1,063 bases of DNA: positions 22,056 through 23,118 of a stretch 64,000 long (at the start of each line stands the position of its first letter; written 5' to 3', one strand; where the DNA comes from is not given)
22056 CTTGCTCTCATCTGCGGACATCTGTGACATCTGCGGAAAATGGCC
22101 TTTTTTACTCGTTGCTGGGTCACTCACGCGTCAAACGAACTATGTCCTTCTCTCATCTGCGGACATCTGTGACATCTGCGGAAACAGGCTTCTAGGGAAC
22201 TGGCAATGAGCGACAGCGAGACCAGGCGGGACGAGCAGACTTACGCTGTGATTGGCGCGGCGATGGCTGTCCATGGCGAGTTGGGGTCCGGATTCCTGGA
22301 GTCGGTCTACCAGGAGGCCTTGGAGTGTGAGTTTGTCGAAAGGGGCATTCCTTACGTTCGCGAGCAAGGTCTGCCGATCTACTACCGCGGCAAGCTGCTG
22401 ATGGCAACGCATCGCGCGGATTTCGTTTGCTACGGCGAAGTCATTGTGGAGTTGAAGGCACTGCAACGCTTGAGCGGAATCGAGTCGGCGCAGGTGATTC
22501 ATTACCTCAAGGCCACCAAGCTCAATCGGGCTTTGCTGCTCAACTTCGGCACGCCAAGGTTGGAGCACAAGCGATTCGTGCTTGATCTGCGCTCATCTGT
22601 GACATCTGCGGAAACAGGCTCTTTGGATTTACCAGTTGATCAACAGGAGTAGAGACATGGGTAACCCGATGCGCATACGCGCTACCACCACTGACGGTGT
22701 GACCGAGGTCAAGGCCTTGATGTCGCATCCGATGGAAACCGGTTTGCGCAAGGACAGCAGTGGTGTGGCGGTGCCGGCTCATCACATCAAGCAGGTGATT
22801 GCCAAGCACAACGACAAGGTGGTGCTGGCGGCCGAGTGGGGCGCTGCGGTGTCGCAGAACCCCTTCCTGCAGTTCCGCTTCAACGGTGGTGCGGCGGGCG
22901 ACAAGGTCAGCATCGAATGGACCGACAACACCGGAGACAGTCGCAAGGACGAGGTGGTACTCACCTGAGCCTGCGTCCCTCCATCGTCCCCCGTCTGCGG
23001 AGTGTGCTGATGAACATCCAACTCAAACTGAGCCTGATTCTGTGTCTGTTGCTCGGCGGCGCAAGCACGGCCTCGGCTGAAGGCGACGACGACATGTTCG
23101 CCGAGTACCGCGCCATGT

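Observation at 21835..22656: Repeat-bounded GxxExxY / PD-(D/E)XK cassette inserted precisely between soxY and soxZ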

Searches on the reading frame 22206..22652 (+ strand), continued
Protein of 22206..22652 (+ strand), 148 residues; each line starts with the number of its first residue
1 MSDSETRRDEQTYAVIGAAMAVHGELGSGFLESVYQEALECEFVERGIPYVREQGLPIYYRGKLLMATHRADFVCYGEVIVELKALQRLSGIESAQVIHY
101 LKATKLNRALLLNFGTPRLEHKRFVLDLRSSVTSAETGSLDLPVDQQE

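Call 95: find_encoding_contigs(protein=P0504, flank=2000, max_places=4)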
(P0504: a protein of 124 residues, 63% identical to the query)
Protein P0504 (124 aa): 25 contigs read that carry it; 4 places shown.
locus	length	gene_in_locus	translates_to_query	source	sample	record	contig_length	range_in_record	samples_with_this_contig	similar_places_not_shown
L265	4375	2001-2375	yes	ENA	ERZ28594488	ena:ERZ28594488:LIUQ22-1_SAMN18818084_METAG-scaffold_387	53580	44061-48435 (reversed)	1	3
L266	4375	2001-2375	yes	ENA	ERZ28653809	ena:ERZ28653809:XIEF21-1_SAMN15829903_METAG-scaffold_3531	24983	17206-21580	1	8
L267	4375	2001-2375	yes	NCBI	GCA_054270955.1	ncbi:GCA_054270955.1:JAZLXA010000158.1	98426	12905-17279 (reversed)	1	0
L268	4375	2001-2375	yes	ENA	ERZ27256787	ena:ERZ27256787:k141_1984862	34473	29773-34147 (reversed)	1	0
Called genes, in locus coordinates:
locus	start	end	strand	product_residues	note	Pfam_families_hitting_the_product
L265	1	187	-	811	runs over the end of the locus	PF00696:AA_kinase, PF13840:ACT_7, PF01842:ACT (faint), PF22468:ACT_9, PF13840:ACT_7, PF22468:ACT_9, PF03447:NAD_binding_3, PF00742:Homoserine_dh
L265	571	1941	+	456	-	PF18073:Zn_ribbon_LapB, PF13481:AAA_25, PF03796:DnaB_C (faint), PF06745:ATPase (weak), PF23442:DUF7125 (weak), PF13401:AAA_22 (weak), PF13541:ChlI, PF05362:Lon_C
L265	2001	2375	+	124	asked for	PF13366:PDDEXK_3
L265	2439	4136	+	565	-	PF28550:DUF8436, PF00890:FAD_binding_2 (faint), PF01266:DAO (faint), PF03486:HI0933_like, PF07992:Pyr_redox_2 (faint), PF21688:FAD-depend_C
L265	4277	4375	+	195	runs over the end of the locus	PF00196:GerE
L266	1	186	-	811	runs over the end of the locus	PF00696:AA_kinase, PF13840:ACT_7, PF01842:ACT (faint), PF22468:ACT_9, PF13840:ACT_7, PF22468:ACT_9, PF03447:NAD_binding_3, PF00742:Homoserine_dh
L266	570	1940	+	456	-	PF18073:Zn_ribbon_LapB, PF13481:AAA_25, PF03796:DnaB_C (faint), PF06745:ATPase (weak), PF23442:DUF7125 (weak), PF13401:AAA_22 (weak), PF13541:ChlI, PF05362:Lon_C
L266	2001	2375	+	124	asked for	PF13366:PDDEXK_3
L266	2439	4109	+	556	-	PF28550:DUF8436, PF00890:FAD_binding_2 (faint), PF01266:DAO (faint), PF03486:HI0933_like, PF07992:Pyr_redox_2 (faint), PF21688:FAD-depend_C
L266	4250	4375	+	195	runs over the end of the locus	PF00196:GerE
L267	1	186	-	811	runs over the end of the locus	PF00696:AA_kinase, PF13840:ACT_7, PF01842:ACT (faint), PF22468:ACT_9, PF13840:ACT_7, PF22468:ACT_9, PF03447:NAD_binding_3, PF00742:Homoserine_dh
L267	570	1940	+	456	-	PF18073:Zn_ribbon_LapB, PF13481:AAA_25, PF03796:DnaB_C (faint), PF06745:ATPase (weak), PF23442:DUF7125 (weak), PF13401:AAA_22 (weak), PF13541:ChlI, PF05362:Lon_C, +1 more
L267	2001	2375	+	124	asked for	PF13366:PDDEXK_3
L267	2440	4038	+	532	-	PF28550:DUF8436, PF00890:FAD_binding_2 (faint), PF01266:DAO (faint), PF03486:HI0933_like, PF07992:Pyr_redox_2 (faint), PF21688:FAD-depend_C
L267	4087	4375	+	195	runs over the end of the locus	PF00196:GerE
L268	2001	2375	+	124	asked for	PF13366:PDDEXK_3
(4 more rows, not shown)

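Call 98: find_encoding_contigs(protein=P0479, flank=2000, max_places=2)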
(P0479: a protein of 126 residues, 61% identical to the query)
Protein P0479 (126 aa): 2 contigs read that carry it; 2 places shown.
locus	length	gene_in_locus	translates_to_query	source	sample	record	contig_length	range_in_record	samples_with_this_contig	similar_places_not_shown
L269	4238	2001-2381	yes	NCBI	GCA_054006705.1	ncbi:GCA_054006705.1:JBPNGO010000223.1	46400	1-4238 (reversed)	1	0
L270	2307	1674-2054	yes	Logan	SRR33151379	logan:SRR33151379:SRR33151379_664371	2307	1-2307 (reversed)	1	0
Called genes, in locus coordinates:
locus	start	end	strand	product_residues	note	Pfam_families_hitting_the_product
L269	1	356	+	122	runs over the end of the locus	PF05635:23S_rRNA_IVP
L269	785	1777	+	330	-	PF01408:GFO_IDH_MocA, PF22725:GFO_IDH_MocA_C3, PF02894:GFO_IDH_MocA_C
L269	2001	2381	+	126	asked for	PF13366:PDDEXK_3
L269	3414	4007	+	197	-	PF25084:LbH_EIF2B (weak), PF14602:Hexapep_2 (faint), PF00132:Hexapep, PF25087:GMPPB_C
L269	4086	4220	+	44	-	-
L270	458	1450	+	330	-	PF01408:GFO_IDH_MocA, PF22725:GFO_IDH_MocA_C3, PF02894:GFO_IDH_MocA_C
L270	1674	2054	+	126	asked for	PF13366:PDDEXK_3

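Call 99: find_encoding_contigs(protein=P0495, flank=2000, max_places=2)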
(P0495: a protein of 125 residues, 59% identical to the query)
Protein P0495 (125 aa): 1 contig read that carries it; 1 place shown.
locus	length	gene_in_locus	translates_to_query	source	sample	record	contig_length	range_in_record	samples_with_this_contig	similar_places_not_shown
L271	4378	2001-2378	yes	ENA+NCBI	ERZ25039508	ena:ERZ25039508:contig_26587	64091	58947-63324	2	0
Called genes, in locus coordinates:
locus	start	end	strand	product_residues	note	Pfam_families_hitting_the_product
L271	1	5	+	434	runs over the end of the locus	PF03721:UDPG_MGDP_dh_N, PF03446:NAD_binding_2, PF00984:UDPG_MGDP_dh, PF03720:UDPG_MGDP_dh_C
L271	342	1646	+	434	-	PF03446:NAD_binding_2 (faint), PF03721:UDPG_MGDP_dh_N, PF00984:UDPG_MGDP_dh, PF03720:UDPG_MGDP_dh_C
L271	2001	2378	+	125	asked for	PF13366:PDDEXK_3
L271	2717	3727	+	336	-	PF00106:adh_short (weak), PF01073:3Beta_HSD, PF01370:Epimerase, PF02719:Polysacc_synt_2, PF04321:RmlD_sub_bind, PF07993:NAD_binding_4 (faint), PF13460:NAD_binding_10 (faint), PF16363:GDP_Man_Dehyd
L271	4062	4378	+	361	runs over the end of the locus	?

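Call 100: find_encoding_contigs(protein=P0502, flank=2000, max_places=2)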
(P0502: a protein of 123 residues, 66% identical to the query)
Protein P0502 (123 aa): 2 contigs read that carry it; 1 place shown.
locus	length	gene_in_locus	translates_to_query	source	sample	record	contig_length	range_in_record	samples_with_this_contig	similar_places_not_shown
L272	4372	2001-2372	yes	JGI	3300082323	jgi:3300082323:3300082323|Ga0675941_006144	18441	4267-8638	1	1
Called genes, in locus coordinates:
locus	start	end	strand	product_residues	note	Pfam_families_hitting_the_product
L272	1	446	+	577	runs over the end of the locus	PF02874:ATP-synt_ab_N, PF16886:ATP-synt_ab_Xtn, PF00006:ATP-synt_ab, PF22919:ATP-synt_VA_C (weak)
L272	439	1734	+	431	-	PF02874:ATP-synt_ab_N, PF00006:ATP-synt_ab, PF22919:ATP-synt_VA_C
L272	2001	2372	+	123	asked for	PF13366:PDDEXK_3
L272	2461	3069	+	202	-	PF01813:ATP-synt_D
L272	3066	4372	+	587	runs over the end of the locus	PF01496:V_ATPase_I (faint)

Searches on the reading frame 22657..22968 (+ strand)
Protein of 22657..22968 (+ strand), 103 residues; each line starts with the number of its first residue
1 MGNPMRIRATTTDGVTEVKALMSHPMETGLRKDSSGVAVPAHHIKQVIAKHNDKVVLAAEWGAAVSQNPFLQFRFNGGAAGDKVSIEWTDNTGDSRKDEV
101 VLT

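Call 6: search_protein_families(library=pfam, proteins=[window:22657-22968:+], max_evalue=0.01)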
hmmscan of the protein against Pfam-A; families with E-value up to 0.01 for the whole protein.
window:22657-22968:+ (103 aa): 1 family
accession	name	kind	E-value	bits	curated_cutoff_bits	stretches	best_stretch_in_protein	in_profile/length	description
PF08770.17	SoxZ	-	2.4e-35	120.6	25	1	7-100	3-97/98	Sulphur oxidation protein SoxZ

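Call 7: search_protein_families(library=ncbifam, proteins=[window:22657-22968:+], max_evalue=0.01)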
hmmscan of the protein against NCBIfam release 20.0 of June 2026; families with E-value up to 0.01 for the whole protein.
window:22657-22968:+ (103 aa): 2 families
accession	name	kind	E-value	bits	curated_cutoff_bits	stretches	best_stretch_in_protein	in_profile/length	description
TIGR04490.1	SoxZ_true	equivalog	2.5e-37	126.7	76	1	6-101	1-97/98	thiosulfate oxidation carrier complex protein SoxZ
TIGR04557.1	fuse_rel_SoxYZ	equivalog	3.1e-18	65.9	140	1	5-94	132-223/226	quinoprotein dehydrogenase-associated SoxYZ-like carrier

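Call 49: find_homologous_proteins(query=window:22657-22968:+, max_evalue=1e-20)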
Query window:22657-22968:+ (103 aa): 680 proteins with E <= 1e-20 among 688 candidates; the best 120 are listed.
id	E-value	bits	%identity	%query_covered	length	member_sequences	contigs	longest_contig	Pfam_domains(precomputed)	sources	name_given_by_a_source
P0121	8.2e-62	224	100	100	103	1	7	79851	PF08770.18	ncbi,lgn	ncbi:MAG: thiosulfate oxidation carrier complex protein SoxZ [Lysobacterales bacterium]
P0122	5.9e-61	221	99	100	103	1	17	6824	PF08770.18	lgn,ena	-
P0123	3.0e-56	206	91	100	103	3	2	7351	PF08770.18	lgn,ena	-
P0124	7.9e-56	204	91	99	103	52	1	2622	PF08770.18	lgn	-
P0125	3.3e-54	199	89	99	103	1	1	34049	PF08770.18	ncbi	-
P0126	1.9e-53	197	89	99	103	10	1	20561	PF08770.18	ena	-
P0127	2.8e-53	196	87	99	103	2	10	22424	PF08770.18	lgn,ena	-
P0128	1.7e-52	194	84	100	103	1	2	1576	PF08770.18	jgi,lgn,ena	-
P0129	8.2e-52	191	87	100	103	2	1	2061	PF08770.18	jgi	jgi:sulfur-oxidizing protein SoxZ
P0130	1.2e-51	191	83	100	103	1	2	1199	PF08770.18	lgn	-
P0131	5.8e-51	189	86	99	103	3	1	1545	PF08770.18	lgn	-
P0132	7.2e-51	188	85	100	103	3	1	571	PF08770.18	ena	-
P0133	2.8e-50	187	85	99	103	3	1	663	PF08770.18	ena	-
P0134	7.1e-49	182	81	99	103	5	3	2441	PF08770.18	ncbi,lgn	-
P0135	2.0e-48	181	80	100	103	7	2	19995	PF08770.18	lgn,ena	-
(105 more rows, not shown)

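Call 50: find_encoding_contigs(protein=P0122, flank=2500, max_places=6)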
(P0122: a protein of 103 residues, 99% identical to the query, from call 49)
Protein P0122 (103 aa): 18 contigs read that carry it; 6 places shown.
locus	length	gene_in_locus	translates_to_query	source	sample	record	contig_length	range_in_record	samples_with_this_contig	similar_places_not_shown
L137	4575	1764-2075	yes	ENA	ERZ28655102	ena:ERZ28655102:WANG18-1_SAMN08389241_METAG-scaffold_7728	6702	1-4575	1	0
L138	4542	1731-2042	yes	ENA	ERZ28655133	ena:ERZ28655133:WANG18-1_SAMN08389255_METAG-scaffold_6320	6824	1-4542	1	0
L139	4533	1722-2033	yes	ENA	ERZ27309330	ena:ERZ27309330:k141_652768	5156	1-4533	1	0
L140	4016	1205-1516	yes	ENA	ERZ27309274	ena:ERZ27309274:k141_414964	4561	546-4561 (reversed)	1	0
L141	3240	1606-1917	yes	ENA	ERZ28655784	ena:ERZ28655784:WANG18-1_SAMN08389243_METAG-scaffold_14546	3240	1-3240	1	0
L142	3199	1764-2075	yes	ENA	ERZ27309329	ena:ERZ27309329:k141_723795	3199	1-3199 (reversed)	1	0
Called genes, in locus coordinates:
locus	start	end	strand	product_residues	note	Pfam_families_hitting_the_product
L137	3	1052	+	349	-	?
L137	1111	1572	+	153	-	PF13501:SoxY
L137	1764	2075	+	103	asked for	PF08770:SoxZ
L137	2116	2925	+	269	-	PF21342:SoxA-TsdA_cyt-c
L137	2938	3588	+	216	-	PF00034:Cytochrom_C (weak)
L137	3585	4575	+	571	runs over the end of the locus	PF02872:5_nucleotid_C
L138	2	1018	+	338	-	?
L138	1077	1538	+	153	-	PF13501:SoxY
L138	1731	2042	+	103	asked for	PF08770:SoxZ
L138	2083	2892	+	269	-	PF21342:SoxA-TsdA_cyt-c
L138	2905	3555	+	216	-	PF00034:Cytochrom_C (weak)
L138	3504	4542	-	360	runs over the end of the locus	-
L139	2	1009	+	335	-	?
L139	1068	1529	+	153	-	PF13501:SoxY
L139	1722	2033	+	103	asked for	PF08770:SoxZ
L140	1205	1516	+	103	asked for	PF08770:SoxZ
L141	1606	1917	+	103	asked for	PF08770:SoxZ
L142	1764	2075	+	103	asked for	PF08770:SoxZ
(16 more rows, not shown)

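Call 51: find_encoding_contigs(protein=P0123, flank=2500, max_places=3)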
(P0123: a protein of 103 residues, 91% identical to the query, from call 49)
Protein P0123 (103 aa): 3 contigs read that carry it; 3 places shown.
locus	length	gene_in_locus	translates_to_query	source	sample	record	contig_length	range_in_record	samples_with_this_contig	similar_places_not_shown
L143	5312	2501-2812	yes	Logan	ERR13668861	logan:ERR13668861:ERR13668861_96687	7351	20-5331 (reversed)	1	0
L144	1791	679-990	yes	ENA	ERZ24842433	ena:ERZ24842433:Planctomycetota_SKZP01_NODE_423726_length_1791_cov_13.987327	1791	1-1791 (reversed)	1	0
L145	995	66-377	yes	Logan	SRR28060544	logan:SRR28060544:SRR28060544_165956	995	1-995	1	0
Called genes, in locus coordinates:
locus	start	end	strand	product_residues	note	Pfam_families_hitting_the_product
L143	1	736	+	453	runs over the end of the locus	PF00174:Oxidored_molyb, PF03404:Mo-co_dimer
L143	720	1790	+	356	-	PF00034:Cytochrom_C (weak), PF13442:Cytochrome_CBB3 (weak), PF00034:Cytochrom_C (weak)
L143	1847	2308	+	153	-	PF13501:SoxY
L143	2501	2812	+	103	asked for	PF08770:SoxZ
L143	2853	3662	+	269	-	PF21342:SoxA-TsdA_cyt-c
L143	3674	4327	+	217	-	PF00034:Cytochrom_C (weak)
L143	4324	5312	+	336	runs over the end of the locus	?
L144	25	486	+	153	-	PF13501:SoxY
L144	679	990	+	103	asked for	PF08770:SoxZ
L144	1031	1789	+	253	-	?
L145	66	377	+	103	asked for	PF08770:SoxZ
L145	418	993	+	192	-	?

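Call 52: find_encoding_contigs(protein=P0125, flank=2500, max_places=3)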
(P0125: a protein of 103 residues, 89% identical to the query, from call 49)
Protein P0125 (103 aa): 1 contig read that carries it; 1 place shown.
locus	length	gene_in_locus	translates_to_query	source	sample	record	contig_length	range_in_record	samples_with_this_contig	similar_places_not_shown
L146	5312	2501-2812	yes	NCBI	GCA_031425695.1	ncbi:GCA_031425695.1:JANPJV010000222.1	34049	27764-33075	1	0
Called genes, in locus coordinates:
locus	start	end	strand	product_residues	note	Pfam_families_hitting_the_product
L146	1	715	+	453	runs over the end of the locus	PF00174:Oxidored_molyb, PF03404:Mo-co_dimer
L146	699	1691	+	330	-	PF13442:Cytochrome_CBB3 (weak), PF00034:Cytochrom_C (faint), PF13442:Cytochrome_CBB3 (weak)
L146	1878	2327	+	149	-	PF13501:SoxY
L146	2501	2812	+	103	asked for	PF08770:SoxZ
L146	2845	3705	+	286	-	PF21342:SoxA-TsdA_cyt-c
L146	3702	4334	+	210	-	PF00034:Cytochrom_C (faint)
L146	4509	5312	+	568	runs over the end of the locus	PF02872:5_nucleotid_C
